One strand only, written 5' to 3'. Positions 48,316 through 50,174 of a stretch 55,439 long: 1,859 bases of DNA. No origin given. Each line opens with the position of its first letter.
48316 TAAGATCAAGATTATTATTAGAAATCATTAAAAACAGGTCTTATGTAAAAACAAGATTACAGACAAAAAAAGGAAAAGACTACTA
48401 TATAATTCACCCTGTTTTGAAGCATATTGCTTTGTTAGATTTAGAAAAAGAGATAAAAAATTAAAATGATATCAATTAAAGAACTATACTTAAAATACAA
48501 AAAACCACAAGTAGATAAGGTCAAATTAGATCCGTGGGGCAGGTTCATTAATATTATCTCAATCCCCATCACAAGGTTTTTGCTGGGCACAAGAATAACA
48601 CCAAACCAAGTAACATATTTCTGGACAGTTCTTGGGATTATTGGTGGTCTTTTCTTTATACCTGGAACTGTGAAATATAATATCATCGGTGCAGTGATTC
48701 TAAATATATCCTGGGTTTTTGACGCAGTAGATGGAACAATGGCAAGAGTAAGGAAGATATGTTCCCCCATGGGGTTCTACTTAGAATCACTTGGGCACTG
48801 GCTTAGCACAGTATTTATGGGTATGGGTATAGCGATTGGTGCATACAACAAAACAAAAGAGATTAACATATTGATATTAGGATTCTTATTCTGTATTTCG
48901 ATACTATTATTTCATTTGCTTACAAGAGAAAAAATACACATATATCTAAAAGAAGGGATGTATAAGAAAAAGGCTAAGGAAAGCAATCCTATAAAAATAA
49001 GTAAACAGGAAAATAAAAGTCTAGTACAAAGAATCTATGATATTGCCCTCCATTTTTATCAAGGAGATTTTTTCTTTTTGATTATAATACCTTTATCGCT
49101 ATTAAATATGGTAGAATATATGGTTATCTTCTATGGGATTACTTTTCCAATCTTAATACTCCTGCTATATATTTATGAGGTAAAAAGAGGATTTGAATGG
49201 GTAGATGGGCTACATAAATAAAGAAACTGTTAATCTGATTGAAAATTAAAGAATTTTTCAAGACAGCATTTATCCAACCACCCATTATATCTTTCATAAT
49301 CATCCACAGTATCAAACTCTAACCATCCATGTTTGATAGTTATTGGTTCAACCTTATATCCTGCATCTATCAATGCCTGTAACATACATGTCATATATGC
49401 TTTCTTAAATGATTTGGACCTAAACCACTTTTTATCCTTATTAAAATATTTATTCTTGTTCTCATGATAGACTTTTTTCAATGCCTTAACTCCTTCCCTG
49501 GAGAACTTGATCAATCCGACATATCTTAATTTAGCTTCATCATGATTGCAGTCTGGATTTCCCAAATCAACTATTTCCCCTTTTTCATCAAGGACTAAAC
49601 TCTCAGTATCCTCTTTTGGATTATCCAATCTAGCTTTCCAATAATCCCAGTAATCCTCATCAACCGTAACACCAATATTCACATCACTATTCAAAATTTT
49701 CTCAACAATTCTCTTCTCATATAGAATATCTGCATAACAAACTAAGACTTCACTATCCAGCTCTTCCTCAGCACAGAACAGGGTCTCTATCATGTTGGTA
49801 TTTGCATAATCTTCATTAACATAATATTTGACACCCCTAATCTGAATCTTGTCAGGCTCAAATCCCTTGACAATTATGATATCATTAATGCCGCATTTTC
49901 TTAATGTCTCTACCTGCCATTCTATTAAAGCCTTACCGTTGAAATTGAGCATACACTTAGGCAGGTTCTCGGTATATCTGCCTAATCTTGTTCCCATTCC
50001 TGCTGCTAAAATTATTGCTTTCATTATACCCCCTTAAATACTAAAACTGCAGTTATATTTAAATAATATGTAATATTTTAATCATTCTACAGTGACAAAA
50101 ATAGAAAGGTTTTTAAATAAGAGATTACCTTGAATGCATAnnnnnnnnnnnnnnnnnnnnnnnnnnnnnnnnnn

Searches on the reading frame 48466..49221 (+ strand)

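Call 77: search_protein_families(library=pfam, proteins=[window:48466-49221:+], max_evalue=0.001)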
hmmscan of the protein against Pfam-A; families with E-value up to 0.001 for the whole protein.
window:48466-49221:+ (251 aa): 1 family
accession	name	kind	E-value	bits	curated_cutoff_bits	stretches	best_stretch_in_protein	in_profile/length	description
PF01066.26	CDP-OH_P_transf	-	6.9e-08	33.5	22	1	44-166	2-118/152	CDP-alcohol phosphatidyltransferase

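Call 81: search_protein_families(library=ncbifam, proteins=[window:48466-49221:+], max_evalue=0.00001)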
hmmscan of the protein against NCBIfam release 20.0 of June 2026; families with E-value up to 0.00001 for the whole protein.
window:48466-49221:+ (251 aa): 4 families
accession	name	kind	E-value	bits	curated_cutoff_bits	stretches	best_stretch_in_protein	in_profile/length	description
NF040950.1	archin_ph_syn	equivalog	2e-13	50.6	180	1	28-142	8-121/191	archaetidylinositol phosphate synthase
NF045883.1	PIPSynth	equivalog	3.3e-11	43.2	170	1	29-132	8-109/197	phosphatidylinositol phosphate synthase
NF041135.1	IPPtranDIPPsyn_Thcocales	equivalog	7.5e-09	35.1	580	1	31-144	238-344/419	bifunctional L-myo-inositol-1-phosphate cytidylyltransferase/CDP-L-myo-inositol myo-inositolphosphotransferase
TIGR00473.1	pssA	equivalog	5.1e-06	26.7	107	1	54-147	1-90/153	CDP-diacylglycerol--serine O-phosphatidyltransferase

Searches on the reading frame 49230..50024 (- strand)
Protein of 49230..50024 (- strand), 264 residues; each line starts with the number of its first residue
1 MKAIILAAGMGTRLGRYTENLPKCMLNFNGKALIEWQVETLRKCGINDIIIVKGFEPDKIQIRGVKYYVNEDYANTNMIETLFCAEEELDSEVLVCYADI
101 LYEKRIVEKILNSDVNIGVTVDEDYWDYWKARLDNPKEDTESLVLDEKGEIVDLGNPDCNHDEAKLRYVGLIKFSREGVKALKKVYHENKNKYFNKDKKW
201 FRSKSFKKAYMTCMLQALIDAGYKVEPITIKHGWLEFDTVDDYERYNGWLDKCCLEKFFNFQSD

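Call 77: search_protein_families(library=pfam, proteins=[window:49230-50024:-], max_evalue=0.001)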
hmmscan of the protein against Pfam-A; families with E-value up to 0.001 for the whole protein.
window:49230-50024:- (264 aa): 3 families
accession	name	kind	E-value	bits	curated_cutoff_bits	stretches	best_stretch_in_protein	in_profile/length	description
PF12804.13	NTP_transf_3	-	3.8e-16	60.1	27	1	3-113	1-110/160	MobA-like NTP transferase domain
PF00483.29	NTP_transferase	-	7.5e-08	32.7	21.2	1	2-53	1-54/245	Nucleotidyl transferase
PF01128.25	IspD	-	0.0001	22.6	27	1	2-53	2-50/221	2-C-methyl-D-erythritol 4-phosphate cytidylyltransferase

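Call 81: search_protein_families(library=ncbifam, proteins=[window:49230-50024:-], max_evalue=0.00001)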
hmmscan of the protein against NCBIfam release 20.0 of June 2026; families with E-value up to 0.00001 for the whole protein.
window:49230-50024:- (264 aa): 23 families
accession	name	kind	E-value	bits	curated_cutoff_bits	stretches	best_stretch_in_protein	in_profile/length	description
TIGR03992.1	Arch_glmU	subfamily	8.1e-19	67.7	292.1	1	1-130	1-138/393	bifunctional sugar-1-phosphate nucleotidylyltransferase/acetyltransferase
NF041313.1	UDPGP_AglF_Halo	equivalog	3.3e-15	56.2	400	1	1-193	1-193/234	UTP--glucose-1-phosphate uridylyltransferase AglF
NF045761.1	NAMPUrTaseMurU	equivalog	6.6e-15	55.6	250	1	1-74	1-77/226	N-acetylmuramate alpha-1-phosphate uridylyltransferase MurU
NF041173.1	Sug_nt_acttase_Thmprot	equivalog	2.4e-13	49.8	600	1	1-123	1-131/405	bifunctional sugar-1-phosphate nucleotidylyltransferase/acetyltransferase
NF045665.1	NTPtran_DVU1551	equivalog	3.4e-11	42.8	315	1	1-92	1-90/359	DVU_1551 family NTP transferase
NF041135.1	IPPtranDIPPsyn_Thcocales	equivalog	5.9e-11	42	580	1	1-123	1-122/419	bifunctional L-myo-inositol-1-phosphate cytidylyltransferase/CDP-L-myo-inositol myo-inositolphosphotransferase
NF010937.0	PRK14357.1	equivalog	3.6e-10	39.3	658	1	1-194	1-191/448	bifunctional UDP-N-acetylglucosamine diphosphorylase/glucosamine-1-phosphate N-acetyltransferase GlmU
TIGR01208.1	rmlA_long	equivalog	1.8e-09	36.9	320.25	1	2-61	1-61/353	glucose-1-phosphate thymidylyltransferase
TIGR01099.1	galU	equivalog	2.4e-09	37.1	326.8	1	1-55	2-56/261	UTP--glucose-1-phosphate uridylyltransferase GalU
NF010935.0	PRK14355.1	equivalog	4e-09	35.6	718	1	2-62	5-62/459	bifunctional UDP-N-acetylglucosamine diphosphorylase/glucosamine-1-phosphate N-acetyltransferase GlmU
TIGR01173.1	glmU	equivalog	1.2e-08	34.2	366.85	1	1-120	1-123/452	bifunctional UDP-N-acetylglucosamine diphosphorylase/glucosamine-1-phosphate N-acetyltransferase GlmU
NF049965.1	GlMnHpPGnyltfHddC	equivalog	2e-08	34.1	300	1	1-76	1-71/221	D-glycero-D-manno-heptose 1-phosphate guanosyltransferase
TIGR02623.1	G1P_cyt_trans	equivalog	2.5e-08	33.7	300.25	1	1-77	1-77/255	glucose-1-phosphate cytidylyltransferase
NF045782.1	NicBOxredNboR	equivalog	3.8e-08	33.2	260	1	3-62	11-66/206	nicotine blue oxidoreductase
TIGR00454.1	TIGR00454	hypoth_equivalog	4.5e-08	33.2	174.7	1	1-112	1-112/183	TIGR00454 family protein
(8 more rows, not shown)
